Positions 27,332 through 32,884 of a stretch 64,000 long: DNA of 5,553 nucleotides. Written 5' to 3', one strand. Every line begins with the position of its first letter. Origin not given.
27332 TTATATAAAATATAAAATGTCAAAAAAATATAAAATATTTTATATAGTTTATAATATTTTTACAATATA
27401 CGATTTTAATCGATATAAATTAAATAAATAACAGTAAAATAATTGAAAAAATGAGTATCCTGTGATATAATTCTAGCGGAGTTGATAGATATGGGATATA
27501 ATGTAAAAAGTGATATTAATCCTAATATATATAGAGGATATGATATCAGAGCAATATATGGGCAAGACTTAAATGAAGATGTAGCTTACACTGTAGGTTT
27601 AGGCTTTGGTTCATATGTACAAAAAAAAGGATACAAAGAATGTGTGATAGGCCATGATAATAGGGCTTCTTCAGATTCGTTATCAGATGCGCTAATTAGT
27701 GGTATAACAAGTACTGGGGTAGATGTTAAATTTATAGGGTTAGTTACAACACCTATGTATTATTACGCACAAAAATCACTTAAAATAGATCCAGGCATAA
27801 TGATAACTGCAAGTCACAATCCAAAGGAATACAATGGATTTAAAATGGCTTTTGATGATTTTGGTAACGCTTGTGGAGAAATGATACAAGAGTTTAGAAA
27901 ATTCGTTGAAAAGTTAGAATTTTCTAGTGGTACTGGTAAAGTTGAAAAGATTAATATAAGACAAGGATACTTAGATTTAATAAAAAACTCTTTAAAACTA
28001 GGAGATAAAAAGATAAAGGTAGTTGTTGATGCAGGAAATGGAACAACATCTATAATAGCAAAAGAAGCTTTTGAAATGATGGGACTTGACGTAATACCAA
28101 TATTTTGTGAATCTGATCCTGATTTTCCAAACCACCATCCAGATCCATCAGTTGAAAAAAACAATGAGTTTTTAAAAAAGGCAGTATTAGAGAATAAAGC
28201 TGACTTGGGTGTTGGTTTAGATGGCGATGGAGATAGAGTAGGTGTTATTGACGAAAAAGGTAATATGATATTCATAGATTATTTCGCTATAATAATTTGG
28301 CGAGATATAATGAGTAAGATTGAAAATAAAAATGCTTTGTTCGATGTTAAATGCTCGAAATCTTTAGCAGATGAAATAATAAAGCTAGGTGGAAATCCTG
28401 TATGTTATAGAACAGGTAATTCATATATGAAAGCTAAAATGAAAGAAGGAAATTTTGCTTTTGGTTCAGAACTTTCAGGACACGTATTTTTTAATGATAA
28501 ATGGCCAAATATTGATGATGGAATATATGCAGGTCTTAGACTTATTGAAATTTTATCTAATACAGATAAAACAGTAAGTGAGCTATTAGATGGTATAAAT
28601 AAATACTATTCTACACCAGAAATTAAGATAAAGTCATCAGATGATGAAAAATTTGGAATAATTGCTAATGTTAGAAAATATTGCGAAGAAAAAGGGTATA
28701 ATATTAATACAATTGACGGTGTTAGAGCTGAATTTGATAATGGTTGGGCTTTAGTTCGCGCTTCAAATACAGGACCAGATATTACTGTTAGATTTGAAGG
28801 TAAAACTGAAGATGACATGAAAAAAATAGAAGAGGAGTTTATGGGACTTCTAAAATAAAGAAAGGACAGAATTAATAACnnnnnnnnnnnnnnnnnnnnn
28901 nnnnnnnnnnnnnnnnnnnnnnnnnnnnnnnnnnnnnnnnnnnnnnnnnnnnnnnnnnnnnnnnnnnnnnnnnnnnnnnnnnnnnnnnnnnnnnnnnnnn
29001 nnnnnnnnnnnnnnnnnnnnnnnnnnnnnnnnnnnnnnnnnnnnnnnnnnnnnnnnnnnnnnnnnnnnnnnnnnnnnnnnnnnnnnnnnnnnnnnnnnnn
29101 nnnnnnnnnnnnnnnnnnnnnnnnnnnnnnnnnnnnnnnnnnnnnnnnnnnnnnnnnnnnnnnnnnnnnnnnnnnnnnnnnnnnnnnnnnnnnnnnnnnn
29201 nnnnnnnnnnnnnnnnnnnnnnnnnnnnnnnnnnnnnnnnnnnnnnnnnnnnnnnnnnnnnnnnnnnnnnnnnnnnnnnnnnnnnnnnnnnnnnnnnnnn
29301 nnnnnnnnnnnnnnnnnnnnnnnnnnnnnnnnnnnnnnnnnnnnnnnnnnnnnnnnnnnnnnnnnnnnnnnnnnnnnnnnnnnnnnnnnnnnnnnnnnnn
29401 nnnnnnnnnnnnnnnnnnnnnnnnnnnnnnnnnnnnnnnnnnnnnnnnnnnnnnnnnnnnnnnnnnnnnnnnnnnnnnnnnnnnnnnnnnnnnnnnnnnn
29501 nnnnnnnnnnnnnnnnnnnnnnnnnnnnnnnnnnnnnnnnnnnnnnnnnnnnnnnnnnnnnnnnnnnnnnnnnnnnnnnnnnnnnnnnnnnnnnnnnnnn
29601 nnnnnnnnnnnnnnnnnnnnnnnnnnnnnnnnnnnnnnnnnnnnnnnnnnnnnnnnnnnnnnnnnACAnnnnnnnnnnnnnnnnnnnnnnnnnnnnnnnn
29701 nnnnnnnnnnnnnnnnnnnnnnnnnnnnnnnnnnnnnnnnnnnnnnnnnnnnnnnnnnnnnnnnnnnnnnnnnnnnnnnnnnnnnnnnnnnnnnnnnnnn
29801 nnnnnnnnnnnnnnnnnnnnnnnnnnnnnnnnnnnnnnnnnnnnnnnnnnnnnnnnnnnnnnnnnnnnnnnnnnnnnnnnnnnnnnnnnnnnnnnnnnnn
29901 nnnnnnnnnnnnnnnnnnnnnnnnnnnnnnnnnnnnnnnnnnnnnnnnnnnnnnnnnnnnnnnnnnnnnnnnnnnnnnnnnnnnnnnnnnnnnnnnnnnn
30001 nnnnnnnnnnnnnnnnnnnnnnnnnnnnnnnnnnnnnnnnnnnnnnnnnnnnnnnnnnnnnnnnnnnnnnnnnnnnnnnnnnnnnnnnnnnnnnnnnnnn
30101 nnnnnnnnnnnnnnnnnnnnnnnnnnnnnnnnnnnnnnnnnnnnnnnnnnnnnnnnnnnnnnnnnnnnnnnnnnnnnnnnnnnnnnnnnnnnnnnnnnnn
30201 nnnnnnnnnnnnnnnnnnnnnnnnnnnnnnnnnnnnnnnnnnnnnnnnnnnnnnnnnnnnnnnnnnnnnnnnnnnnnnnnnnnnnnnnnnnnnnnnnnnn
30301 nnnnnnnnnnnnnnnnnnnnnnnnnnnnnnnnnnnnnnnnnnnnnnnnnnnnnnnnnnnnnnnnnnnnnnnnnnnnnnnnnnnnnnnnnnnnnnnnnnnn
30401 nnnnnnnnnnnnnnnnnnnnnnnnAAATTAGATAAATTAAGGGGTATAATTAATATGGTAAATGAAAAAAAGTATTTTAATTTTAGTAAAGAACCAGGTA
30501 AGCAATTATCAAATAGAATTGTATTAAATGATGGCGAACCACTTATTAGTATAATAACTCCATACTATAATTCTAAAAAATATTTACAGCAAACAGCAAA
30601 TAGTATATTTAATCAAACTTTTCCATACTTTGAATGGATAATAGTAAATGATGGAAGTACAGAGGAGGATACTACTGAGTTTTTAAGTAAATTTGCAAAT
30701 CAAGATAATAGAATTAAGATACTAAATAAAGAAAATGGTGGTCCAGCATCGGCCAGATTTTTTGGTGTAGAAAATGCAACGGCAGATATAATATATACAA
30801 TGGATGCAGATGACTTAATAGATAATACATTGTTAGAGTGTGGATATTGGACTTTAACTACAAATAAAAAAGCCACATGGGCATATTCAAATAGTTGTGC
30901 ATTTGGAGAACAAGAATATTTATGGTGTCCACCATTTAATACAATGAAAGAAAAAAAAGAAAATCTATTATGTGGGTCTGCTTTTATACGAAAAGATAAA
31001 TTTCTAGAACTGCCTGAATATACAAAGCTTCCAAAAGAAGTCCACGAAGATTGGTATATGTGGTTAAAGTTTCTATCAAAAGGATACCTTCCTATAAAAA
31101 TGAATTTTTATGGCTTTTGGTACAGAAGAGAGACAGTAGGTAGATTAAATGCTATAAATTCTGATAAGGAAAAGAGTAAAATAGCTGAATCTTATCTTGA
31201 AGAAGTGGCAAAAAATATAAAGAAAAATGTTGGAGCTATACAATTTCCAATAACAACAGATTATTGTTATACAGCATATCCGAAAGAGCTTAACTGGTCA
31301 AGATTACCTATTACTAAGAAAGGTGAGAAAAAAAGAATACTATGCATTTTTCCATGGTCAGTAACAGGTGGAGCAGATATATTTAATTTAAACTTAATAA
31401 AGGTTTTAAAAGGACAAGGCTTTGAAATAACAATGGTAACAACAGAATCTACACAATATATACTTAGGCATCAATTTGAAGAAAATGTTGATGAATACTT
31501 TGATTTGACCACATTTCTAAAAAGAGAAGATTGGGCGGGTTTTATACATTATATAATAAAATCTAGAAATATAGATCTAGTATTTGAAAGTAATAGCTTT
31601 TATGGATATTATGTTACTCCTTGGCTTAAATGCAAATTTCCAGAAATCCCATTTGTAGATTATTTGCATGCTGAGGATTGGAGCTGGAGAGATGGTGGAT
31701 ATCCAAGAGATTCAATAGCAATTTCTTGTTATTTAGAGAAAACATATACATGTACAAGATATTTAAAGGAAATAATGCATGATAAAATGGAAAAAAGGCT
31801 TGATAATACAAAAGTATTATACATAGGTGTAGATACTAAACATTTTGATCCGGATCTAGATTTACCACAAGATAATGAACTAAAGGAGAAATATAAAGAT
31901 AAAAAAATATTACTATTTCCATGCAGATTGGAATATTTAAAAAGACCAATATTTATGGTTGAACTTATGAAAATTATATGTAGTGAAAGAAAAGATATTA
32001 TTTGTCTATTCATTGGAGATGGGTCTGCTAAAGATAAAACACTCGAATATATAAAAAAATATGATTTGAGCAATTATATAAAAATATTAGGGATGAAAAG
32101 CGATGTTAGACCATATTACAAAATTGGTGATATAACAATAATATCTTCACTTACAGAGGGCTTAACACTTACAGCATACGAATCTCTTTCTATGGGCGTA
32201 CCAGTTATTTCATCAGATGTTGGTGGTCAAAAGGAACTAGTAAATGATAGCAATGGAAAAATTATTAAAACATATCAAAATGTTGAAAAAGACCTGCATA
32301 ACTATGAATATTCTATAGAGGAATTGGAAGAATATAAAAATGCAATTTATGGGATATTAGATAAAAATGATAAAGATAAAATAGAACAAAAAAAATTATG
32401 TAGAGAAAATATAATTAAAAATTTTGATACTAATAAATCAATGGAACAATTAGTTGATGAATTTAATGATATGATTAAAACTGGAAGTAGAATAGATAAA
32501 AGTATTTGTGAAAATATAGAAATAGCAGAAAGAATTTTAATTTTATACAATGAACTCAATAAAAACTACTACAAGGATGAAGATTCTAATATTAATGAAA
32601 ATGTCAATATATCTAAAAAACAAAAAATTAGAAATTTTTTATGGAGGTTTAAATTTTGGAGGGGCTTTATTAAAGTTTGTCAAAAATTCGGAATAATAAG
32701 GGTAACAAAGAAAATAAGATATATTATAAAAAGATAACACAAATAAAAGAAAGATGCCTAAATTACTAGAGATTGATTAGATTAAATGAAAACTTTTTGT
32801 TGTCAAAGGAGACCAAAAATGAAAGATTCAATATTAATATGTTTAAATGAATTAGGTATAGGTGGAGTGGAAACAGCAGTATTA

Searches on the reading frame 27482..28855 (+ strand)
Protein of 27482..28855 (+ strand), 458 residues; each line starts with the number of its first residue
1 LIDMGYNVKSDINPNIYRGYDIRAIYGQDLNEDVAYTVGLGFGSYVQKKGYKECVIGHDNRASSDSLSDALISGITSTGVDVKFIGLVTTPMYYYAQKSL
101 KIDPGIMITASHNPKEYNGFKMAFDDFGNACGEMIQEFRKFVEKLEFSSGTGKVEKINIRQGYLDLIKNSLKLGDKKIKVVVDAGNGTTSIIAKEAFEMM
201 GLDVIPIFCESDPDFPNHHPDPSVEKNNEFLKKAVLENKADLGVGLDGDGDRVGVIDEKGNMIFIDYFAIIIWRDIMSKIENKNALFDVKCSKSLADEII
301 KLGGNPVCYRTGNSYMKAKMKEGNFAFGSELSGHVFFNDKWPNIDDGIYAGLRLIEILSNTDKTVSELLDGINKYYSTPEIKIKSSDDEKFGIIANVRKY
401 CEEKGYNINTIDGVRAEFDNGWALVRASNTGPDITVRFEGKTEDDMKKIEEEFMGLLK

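Call 29: find_encoding_contigs(protein=window:27482-28855:+, flank=10000, max_places=1)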
Protein window:27482-28855:+ (458 aa): no gene with exactly this product is on record in the collection.

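Call 52: search_protein_families(library=pfam, proteins=[window:27482-28855:+], max_evalue=0.0001)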
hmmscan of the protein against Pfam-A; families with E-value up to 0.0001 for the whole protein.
window:27482-28855:+ (458 aa): 4 families
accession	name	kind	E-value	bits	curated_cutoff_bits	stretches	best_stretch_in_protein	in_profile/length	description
PF02878.22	PGM_PMM_I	-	4.6e-35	120.8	22.5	1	18-147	5-136/138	Phosphoglucomutase/phosphomannomutase, alpha/beta/alpha domain I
PF02879.22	PGM_PMM_II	-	7.4e-25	87.9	29.3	1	162-260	2-103/103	Phosphoglucomutase/phosphomannomutase, alpha/beta/alpha domain II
PF02880.22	PGM_PMM_III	-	1.9e-20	73.6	20.7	1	266-375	3-115/115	Phosphoglucomutase/phosphomannomutase, alpha/beta/alpha domain III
PF00408.26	PGM_PMM_IV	-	3.1e-11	43.6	23.1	1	380-454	1-66/68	Phosphoglucomutase/phosphomannomutase, C-terminal domain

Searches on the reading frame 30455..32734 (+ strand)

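Call 52: search_protein_families(library=pfam, proteins=[window:30455-32734:+], max_evalue=0.0001)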
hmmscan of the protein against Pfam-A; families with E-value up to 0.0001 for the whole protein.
window:30455-32734:+ (760 aa): 6 families
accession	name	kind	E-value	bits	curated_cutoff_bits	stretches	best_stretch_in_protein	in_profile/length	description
PF00535.33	Glycos_transf_2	-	3.4e-27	95.9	23.3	1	32-128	1-97/168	Glycosyl transferase family 2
PF00534.26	Glycos_transf_1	-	2.5e-24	86.1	26.4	1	477-611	9-146/172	Glycosyl transferases group 1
PF13692.12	Glyco_trans_1_4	-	7.9e-19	68.8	27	1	484-604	2-124/142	Glycosyl transferases group 1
PF10111.15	Glyco_tranf_2_2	-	4e-08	33.5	27.3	1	32-127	1-99/276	Glycosyltransferase like family 2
PF13439.12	Glyco_transf_4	-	2.2e-06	28.3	28.5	1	305-462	2-169/170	Glycosyltransferase Family 4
PF13641.12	Glyco_tranf_2_3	-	2.4e-05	24.9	27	1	31-128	3-105/230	Glycosyltransferase like family 2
